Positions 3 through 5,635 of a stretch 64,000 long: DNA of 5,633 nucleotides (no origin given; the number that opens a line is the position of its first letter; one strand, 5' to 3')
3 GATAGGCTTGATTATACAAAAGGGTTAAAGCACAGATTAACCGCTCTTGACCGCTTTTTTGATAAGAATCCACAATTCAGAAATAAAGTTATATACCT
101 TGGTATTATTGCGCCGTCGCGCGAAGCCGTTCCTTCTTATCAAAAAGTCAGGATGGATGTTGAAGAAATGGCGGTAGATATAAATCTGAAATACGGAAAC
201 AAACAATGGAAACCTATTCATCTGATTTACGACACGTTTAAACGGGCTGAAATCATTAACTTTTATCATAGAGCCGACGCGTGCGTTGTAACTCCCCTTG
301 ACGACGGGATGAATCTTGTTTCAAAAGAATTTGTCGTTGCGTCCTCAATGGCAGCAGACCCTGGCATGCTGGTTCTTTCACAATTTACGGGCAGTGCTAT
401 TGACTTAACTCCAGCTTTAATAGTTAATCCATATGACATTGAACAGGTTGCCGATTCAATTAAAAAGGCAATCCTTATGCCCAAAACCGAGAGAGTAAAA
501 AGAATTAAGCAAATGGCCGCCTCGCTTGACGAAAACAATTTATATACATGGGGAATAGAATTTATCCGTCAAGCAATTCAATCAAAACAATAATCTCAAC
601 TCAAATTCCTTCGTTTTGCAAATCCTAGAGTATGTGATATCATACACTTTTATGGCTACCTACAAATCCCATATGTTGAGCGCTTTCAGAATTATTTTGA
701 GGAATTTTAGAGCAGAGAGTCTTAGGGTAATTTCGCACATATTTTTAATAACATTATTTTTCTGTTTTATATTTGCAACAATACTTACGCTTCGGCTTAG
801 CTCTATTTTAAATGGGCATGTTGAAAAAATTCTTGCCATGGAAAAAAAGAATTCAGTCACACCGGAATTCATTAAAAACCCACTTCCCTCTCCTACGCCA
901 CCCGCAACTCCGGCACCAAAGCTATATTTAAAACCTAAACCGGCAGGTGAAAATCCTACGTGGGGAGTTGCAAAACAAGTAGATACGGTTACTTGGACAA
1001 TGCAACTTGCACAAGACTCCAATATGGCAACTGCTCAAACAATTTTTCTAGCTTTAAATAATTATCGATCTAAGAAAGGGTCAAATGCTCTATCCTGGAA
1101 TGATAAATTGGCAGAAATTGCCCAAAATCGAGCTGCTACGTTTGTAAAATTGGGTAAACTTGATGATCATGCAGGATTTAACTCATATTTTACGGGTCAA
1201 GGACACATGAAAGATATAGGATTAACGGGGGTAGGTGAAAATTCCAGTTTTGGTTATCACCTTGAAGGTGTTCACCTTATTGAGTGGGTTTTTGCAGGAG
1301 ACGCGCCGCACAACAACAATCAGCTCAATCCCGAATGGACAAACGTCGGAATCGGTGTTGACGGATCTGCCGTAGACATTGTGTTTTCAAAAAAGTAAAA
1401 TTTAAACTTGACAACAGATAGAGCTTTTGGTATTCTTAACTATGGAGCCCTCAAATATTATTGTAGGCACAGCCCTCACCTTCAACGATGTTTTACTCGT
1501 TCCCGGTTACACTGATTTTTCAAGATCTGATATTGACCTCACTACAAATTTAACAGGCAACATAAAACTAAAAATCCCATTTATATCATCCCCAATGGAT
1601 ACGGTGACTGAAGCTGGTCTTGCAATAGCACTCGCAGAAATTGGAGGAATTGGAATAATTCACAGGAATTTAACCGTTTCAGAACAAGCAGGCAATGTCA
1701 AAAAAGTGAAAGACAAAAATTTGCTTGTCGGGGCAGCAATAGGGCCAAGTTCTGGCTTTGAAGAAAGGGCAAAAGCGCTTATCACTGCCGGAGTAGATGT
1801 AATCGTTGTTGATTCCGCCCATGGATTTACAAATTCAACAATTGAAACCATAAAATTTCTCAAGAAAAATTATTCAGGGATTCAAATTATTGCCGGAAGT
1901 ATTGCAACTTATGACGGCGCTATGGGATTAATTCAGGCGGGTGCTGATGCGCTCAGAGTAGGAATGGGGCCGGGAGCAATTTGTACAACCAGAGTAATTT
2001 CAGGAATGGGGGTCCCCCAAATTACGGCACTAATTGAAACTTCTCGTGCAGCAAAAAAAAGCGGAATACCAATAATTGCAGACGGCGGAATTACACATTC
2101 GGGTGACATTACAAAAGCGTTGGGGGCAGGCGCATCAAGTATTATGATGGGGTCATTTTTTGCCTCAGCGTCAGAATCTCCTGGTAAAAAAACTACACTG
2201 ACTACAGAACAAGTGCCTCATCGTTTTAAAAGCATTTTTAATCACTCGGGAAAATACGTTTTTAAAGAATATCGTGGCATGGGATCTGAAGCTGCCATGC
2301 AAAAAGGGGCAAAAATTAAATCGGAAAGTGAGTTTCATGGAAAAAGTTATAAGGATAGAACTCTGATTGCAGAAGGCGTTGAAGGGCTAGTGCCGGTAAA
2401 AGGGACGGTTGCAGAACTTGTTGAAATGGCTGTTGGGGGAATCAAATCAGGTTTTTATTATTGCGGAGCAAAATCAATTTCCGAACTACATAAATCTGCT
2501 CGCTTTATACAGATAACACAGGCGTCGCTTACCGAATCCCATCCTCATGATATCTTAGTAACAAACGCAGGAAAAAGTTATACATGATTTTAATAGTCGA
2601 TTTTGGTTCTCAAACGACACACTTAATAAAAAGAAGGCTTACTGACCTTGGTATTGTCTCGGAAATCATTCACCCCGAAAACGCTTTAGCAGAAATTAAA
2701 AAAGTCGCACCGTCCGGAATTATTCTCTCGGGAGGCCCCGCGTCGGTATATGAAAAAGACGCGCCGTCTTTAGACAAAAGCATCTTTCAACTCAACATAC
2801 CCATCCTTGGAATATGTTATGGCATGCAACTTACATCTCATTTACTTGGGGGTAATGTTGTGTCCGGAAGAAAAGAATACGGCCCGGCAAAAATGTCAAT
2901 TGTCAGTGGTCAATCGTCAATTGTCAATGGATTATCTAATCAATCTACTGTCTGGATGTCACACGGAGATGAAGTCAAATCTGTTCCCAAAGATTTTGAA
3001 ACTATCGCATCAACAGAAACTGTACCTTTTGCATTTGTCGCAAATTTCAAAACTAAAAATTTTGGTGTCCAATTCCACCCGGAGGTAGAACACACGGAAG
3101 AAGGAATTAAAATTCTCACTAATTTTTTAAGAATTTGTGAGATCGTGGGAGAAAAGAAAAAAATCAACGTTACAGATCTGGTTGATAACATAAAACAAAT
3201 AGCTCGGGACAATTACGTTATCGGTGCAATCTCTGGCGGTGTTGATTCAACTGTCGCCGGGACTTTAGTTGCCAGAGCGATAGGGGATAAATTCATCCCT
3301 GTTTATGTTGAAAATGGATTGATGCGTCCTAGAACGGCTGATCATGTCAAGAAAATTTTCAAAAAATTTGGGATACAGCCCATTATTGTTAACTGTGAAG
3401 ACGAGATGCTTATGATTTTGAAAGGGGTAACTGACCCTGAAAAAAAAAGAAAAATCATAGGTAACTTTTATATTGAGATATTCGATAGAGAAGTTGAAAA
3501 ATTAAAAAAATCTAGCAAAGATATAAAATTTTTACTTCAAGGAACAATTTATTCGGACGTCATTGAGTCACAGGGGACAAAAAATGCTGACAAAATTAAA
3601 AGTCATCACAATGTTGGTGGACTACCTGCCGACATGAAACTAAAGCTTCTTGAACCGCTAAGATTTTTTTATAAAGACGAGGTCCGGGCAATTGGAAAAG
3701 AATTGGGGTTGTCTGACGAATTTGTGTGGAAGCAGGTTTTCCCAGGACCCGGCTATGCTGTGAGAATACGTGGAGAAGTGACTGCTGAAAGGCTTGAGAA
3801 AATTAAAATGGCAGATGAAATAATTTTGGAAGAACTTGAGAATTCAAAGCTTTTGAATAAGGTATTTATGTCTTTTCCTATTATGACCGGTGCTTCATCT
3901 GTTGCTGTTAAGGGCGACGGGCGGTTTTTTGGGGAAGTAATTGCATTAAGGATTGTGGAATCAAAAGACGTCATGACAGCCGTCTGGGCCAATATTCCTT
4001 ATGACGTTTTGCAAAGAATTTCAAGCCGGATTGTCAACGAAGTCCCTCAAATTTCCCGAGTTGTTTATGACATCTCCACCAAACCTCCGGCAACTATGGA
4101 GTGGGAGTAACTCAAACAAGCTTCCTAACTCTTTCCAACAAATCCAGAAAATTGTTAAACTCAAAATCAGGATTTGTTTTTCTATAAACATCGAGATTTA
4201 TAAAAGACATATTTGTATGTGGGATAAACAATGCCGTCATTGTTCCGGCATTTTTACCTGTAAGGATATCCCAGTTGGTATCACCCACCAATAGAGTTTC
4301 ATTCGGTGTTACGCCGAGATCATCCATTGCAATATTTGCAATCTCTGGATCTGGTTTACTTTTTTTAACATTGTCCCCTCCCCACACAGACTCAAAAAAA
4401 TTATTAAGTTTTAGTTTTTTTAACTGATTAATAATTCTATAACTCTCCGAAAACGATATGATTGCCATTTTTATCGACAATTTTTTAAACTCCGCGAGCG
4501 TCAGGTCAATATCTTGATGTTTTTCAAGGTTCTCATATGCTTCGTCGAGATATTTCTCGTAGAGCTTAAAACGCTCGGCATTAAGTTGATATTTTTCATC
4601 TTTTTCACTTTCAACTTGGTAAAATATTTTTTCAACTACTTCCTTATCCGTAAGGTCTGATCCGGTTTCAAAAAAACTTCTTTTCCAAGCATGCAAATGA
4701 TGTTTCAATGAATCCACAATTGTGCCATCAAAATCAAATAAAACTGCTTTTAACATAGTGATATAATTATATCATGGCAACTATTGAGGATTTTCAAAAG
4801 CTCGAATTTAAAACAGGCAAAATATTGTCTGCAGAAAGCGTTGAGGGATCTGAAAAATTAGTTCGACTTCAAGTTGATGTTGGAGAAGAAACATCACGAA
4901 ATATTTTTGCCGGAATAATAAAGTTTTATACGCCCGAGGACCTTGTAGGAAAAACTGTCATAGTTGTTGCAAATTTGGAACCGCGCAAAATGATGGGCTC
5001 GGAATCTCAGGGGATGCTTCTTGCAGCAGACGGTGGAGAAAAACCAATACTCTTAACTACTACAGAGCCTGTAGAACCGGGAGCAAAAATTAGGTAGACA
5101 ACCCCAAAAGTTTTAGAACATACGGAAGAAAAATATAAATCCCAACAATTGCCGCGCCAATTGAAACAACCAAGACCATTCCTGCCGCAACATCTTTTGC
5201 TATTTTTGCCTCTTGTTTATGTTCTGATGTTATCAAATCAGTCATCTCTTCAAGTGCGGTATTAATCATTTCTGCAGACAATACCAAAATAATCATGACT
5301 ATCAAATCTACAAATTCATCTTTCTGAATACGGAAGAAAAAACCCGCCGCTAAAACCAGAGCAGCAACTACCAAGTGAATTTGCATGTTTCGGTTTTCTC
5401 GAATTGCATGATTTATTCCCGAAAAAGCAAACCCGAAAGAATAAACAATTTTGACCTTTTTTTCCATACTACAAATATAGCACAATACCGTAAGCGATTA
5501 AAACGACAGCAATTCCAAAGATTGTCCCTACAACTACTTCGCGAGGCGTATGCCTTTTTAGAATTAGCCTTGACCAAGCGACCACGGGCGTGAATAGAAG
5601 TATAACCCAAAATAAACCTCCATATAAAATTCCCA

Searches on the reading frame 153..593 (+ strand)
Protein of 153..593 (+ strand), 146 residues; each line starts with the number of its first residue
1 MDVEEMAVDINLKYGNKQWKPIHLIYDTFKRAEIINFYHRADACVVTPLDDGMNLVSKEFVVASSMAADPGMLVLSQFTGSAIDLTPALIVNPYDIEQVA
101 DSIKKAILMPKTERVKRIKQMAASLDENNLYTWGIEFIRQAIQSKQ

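Call 32: search_protein_families(library=pfam, proteins=[window:153-593:+], max_evalue=0.0001)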
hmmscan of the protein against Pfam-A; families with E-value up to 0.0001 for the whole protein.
window:153-593:+ (146 aa): 1 family
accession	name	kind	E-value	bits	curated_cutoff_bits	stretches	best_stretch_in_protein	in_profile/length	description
PF00982.27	Glyco_transf_20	-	3.2e-41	142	32.5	1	2-140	333-470/473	Glycosyltransferase family 20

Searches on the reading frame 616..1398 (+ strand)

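Call 9: search_protein_families(library=pfam, proteins=[window:616-1398:+], max_evalue=0.001)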
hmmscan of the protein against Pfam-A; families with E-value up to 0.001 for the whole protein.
window:616-1398:+ (260 aa): 1 family
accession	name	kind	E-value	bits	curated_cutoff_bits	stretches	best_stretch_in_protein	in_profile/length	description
PF00188.32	CAP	-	7.8e-09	36.8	21.1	1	146-250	3-104/117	Cysteine-rich secretory protein family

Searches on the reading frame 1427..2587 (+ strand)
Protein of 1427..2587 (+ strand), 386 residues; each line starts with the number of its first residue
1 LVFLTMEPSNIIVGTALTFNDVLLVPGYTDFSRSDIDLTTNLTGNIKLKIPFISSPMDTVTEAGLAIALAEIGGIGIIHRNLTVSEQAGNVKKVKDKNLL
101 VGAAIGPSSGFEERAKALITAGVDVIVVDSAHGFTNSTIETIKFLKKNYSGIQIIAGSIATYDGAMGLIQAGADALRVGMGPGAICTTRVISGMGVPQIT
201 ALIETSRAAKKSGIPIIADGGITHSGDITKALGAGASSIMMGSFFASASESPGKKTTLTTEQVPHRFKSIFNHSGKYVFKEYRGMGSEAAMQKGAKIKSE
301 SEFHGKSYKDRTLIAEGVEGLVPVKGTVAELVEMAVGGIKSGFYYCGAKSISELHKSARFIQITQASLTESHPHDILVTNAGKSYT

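Call 32: search_protein_families(library=pfam, proteins=[window:1427-2587:+], max_evalue=0.0001)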
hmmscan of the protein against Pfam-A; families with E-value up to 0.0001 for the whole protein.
window:1427-2587:+ (386 aa): 3 families
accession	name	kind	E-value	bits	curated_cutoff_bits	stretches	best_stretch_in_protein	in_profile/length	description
PF00478.31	IMPDH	-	1.2e-125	419.5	25.6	1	16-374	1-345/345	IMP dehydrogenase / GMP reductase domain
PF03060.21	NMO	-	1.5e-11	44.7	28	1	144-256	128-236/331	Nitronate monooxygenase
PF01070.24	FMN_dh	-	6.6e-08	32.4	24.9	1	136-250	204-310/350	FMN-dependent dehydrogenase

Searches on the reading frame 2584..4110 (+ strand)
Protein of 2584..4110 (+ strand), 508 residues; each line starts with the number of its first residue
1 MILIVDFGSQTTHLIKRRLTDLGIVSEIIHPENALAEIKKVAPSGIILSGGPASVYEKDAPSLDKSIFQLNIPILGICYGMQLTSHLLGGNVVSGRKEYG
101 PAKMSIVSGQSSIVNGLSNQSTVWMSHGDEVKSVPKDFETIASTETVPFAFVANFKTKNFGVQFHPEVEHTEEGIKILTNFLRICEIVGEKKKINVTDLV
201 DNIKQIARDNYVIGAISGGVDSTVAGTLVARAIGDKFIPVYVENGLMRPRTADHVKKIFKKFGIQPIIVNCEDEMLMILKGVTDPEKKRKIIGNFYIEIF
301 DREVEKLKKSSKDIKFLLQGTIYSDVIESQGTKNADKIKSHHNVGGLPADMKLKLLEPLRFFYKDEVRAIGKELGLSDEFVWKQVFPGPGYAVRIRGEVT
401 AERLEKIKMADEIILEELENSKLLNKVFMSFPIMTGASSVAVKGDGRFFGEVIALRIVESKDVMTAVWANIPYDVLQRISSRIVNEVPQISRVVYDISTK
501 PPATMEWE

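Call 32: search_protein_families(library=pfam, proteins=[window:2584-4110:+], max_evalue=0.0001)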
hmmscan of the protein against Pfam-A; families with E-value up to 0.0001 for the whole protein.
window:2584-4110:+ (508 aa): 4 families
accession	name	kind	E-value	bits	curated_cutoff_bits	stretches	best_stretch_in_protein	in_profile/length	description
PF00117.34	GATase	-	3.7e-44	151.1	22.8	1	3-183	1-188/190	Glutamine amidotransferase class-I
PF00958.27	GMP_synt_C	-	2.1e-33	114.7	27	1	416-507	1-92/92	GMP synthase C terminal domain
PF07722.19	Peptidase_C26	-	2.5e-07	31.1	20.5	1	65-167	99-219/219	Peptidase C26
PF02540.23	NAD_synthase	-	7.6e-07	28.9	21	1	201-284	11-94/242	NAD synthase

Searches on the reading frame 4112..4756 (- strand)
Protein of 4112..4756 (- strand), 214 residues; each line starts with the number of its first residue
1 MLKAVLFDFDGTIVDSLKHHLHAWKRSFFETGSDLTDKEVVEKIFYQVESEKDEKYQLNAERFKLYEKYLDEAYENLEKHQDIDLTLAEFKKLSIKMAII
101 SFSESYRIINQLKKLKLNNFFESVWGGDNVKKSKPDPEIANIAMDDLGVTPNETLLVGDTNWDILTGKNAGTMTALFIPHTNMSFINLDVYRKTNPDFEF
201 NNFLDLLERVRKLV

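Call 32: search_protein_families(library=pfam, proteins=[window:4112-4756:-], max_evalue=0.0001)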
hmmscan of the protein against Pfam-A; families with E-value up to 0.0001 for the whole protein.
window:4112-4756:- (214 aa): 3 families
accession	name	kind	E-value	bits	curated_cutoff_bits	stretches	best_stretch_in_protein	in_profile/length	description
PF13419.12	HAD_2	-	9.3e-34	117.5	23.8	1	5-175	1-176/178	Haloacid dehalogenase-like hydrolase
PF00702.32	Hydrolase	-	1.5e-21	78.1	26.4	1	3-171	2-191/191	haloacid dehalogenase-like hydrolase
PF13242.12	Hydrolase_like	-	6.4e-08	32.8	22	1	133-176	3-47/75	HAD-hyrolase-like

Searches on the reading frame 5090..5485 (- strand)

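Call 32: search_protein_families(library=pfam, proteins=[window:5090-5485:-], max_evalue=0.0001)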
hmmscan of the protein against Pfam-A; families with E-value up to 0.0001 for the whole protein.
window:5090-5485:- (131 aa): 1 family
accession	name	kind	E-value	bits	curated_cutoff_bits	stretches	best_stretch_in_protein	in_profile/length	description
PF01219.24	DAGK_prokar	-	3.4e-32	110.8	22.3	1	19-119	2-102/102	Prokaryotic diacylglycerol kinase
